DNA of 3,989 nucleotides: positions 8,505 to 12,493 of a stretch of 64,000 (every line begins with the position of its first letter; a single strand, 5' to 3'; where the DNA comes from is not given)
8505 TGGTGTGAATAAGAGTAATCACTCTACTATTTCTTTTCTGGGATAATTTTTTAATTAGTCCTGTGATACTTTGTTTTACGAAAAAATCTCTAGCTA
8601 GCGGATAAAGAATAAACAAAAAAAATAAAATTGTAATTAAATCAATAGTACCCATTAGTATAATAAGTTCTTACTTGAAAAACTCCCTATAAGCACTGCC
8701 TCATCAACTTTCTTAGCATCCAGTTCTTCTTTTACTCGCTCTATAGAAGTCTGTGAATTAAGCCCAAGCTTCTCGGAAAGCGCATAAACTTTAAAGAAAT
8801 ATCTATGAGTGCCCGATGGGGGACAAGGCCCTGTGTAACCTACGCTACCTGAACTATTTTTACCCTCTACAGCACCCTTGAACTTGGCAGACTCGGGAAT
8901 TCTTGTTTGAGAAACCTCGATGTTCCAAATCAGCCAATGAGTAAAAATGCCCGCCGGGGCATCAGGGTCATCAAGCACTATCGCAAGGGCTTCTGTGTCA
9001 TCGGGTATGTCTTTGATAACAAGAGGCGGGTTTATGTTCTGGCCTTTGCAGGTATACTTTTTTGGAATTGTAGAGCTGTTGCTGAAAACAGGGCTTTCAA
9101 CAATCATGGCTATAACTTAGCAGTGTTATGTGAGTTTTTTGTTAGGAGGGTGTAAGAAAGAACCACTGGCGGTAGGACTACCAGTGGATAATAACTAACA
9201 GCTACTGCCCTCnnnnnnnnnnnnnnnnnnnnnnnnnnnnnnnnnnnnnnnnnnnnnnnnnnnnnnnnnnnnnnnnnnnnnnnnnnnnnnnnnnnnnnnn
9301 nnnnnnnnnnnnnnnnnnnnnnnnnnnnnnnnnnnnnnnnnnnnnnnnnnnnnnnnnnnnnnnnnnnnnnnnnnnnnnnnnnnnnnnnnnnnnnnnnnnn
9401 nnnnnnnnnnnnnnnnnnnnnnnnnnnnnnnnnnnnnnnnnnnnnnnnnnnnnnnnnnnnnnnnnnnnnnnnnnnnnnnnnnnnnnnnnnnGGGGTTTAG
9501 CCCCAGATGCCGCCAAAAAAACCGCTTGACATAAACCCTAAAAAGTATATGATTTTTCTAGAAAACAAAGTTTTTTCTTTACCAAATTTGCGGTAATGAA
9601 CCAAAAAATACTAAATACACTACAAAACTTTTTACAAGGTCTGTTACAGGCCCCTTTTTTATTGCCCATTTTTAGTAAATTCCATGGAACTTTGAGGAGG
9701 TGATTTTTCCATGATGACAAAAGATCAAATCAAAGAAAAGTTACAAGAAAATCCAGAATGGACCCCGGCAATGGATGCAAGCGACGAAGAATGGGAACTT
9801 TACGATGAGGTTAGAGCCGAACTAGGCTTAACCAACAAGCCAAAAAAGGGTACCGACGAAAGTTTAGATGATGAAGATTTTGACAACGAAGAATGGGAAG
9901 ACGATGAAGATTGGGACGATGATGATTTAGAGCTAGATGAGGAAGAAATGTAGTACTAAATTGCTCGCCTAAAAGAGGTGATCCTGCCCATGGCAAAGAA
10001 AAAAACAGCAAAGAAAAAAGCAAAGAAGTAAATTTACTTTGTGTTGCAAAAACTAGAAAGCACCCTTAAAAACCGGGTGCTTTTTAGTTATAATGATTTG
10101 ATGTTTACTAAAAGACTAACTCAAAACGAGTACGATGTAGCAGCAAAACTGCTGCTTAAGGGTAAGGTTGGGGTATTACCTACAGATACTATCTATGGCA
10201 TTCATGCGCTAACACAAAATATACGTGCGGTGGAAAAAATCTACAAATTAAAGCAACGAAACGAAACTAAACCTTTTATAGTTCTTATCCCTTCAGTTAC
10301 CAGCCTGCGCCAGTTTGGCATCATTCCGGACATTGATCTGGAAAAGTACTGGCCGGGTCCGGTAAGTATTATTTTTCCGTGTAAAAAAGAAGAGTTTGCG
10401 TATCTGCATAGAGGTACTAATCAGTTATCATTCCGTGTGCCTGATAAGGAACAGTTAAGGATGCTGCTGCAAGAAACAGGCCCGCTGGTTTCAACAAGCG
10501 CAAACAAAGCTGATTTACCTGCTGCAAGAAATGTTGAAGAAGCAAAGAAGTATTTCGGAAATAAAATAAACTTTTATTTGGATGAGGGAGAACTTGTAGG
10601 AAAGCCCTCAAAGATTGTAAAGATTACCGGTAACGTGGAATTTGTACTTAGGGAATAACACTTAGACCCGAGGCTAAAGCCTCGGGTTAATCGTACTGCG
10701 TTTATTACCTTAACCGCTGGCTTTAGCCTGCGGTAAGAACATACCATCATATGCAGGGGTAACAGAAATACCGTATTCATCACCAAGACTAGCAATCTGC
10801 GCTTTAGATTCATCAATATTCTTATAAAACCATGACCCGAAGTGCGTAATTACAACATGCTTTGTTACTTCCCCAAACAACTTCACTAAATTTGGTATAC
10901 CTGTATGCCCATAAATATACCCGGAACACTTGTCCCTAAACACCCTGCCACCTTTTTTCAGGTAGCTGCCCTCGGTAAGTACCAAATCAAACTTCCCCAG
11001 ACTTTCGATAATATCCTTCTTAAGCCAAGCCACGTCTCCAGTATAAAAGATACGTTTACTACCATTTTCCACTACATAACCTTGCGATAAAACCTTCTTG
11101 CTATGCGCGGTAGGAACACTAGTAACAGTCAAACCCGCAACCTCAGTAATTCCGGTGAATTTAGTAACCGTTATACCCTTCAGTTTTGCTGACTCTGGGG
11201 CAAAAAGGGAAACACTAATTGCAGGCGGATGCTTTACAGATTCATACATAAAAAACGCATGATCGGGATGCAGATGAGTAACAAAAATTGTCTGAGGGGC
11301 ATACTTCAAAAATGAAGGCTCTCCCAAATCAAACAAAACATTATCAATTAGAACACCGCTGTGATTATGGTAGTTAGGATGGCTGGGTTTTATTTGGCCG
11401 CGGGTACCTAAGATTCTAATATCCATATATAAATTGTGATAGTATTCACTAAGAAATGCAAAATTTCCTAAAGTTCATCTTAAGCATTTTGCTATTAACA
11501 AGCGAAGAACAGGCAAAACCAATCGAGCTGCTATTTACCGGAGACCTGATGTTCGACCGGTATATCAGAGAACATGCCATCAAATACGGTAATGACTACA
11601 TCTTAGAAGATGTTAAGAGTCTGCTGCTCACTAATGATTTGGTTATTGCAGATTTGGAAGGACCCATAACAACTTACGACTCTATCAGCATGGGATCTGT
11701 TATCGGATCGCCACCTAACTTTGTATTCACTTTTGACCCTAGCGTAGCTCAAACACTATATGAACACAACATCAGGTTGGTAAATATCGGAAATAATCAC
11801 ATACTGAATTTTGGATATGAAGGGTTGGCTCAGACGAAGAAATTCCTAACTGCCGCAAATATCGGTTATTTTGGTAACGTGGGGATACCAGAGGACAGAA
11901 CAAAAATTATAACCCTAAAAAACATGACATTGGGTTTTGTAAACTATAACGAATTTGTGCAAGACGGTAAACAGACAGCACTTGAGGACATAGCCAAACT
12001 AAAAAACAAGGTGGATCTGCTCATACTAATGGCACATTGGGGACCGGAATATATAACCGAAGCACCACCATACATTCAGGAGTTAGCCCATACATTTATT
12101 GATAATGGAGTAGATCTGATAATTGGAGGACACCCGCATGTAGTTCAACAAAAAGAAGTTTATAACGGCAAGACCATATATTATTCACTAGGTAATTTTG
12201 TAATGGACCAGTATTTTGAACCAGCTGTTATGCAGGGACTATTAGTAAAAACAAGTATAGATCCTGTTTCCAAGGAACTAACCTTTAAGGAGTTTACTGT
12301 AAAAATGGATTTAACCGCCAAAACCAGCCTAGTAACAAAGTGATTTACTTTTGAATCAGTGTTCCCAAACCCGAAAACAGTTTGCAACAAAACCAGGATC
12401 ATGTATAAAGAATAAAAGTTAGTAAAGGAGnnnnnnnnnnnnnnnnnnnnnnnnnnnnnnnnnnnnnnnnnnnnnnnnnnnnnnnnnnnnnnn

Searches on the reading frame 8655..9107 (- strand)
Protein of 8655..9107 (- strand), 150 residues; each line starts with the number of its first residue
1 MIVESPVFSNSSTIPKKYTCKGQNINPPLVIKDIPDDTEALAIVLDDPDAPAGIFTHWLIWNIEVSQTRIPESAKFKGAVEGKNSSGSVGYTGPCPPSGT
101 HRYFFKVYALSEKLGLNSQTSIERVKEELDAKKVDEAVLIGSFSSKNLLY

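Call 26: search_protein_families(library=pfam, proteins=[window:8655-9107:-])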
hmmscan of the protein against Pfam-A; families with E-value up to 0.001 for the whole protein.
window:8655-9107:- (150 aa): 1 family
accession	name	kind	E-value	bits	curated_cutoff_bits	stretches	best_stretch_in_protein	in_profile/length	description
PF01161.25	PBP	-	1e-37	129.9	24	1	13-143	1-135/135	Phosphatidylethanolamine-binding protein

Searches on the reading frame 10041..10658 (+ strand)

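Call 26: search_protein_families(library=pfam, proteins=[window:10041-10658:+])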
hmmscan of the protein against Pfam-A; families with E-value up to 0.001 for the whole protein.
window:10041-10658:+ (205 aa): 1 family
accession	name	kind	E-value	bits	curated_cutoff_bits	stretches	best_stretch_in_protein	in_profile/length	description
PF01300.24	Sua5_yciO_yrdC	-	1.3e-40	139.2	25.1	1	37-205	2-177/178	Telomere recombination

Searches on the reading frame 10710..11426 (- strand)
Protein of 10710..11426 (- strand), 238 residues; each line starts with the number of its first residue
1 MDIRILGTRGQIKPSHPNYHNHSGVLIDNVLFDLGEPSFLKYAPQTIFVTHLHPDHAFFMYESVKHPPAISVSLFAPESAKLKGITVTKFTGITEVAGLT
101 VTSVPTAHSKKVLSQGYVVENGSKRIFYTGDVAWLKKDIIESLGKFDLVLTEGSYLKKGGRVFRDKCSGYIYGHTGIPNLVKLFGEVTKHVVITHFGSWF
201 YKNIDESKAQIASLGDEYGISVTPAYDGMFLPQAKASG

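Call 26: search_protein_families(library=pfam, proteins=[window:10710-11426:-])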
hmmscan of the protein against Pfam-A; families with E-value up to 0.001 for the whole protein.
window:10710-11426:- (238 aa): 1 family
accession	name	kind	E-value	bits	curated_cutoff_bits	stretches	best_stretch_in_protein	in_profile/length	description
PF12706.13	Lactamase_B_2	-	6.7e-13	49.1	27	1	45-195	32-199/200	Beta-lactamase superfamily domain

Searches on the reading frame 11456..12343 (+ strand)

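Call 26: search_protein_families(library=pfam, proteins=[window:11456-12343:+])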
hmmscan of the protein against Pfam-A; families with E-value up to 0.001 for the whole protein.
window:11456-12343:+ (295 aa): 2 families
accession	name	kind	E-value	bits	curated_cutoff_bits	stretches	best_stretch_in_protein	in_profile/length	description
PF09587.15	PGA_cap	-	1.4e-55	189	27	1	25-252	2-255/255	Bacterial capsule synthesis protein PGA_cap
PF00149.33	Metallophos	-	8.4e-05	23.5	21.5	1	60-229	31-190/191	Calcineurin-like phosphoesterase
